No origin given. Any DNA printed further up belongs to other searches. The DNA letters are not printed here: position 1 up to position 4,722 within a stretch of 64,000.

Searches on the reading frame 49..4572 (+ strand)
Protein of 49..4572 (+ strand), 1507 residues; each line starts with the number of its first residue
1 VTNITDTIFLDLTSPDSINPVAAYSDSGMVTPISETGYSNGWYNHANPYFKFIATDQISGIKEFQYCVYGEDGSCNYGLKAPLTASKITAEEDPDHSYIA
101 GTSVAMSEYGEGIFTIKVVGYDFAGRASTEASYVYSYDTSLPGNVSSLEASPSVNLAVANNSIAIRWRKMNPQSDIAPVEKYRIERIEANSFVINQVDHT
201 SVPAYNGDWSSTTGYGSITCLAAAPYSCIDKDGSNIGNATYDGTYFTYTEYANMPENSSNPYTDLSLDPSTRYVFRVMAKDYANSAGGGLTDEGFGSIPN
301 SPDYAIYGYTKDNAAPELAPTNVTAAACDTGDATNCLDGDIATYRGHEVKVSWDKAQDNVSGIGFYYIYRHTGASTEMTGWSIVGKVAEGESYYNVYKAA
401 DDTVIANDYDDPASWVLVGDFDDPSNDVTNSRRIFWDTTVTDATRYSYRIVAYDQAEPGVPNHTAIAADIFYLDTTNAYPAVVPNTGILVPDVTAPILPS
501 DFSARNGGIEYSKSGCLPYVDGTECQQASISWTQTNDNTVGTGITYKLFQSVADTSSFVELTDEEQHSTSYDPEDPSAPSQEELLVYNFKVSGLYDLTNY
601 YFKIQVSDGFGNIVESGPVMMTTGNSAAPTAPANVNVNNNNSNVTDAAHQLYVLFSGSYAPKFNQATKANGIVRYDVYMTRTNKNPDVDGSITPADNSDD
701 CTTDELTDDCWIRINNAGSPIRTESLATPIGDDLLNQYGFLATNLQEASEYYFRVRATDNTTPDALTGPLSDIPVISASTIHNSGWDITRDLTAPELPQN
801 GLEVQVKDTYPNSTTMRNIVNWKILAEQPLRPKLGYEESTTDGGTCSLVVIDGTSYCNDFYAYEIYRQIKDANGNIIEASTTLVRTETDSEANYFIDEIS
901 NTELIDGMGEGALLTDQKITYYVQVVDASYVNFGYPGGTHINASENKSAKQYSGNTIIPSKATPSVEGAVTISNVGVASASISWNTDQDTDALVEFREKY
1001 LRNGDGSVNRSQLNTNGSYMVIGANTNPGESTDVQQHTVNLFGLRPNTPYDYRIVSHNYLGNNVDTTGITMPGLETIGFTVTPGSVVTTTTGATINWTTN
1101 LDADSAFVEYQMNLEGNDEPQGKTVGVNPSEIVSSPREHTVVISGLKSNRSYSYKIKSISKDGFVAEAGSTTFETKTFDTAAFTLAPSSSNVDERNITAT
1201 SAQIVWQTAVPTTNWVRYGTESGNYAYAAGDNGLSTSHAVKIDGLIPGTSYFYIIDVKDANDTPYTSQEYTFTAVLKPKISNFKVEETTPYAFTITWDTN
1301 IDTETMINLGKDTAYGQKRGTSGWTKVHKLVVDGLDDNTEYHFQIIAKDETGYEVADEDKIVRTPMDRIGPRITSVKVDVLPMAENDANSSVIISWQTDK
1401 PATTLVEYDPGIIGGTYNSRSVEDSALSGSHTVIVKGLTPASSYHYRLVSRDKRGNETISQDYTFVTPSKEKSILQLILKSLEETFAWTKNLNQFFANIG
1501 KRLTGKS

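Call 45: search_protein_families(library=pfam, proteins=[window:49-4572:+], max_evalue=0.001)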
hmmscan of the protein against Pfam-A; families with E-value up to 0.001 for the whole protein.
window:49-4572:+ (1507 aa): 4 families
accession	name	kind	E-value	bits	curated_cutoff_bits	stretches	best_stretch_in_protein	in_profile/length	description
PF16656.11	Pur_ac_phosph_N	-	6.3e-35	120.1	30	4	1196-1273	10-92/93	Purple acid Phosphatase, N-terminal domain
PF00041.27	fn3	-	1.1e-25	90.1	25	2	1088-1167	11-77/84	Fibronectin type III domain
PF16655.11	PhoD_N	-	5.9e-12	46.4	30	0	1424-1452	52-80/90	PhoD-like phosphatase, N-terminal domain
PF25059.1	FN3_DSCAM-DSCAML_C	-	9e-12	45.6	39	0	1033-1067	41-75/89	DSCAM/DSCAML C-terminal Fn3-like domain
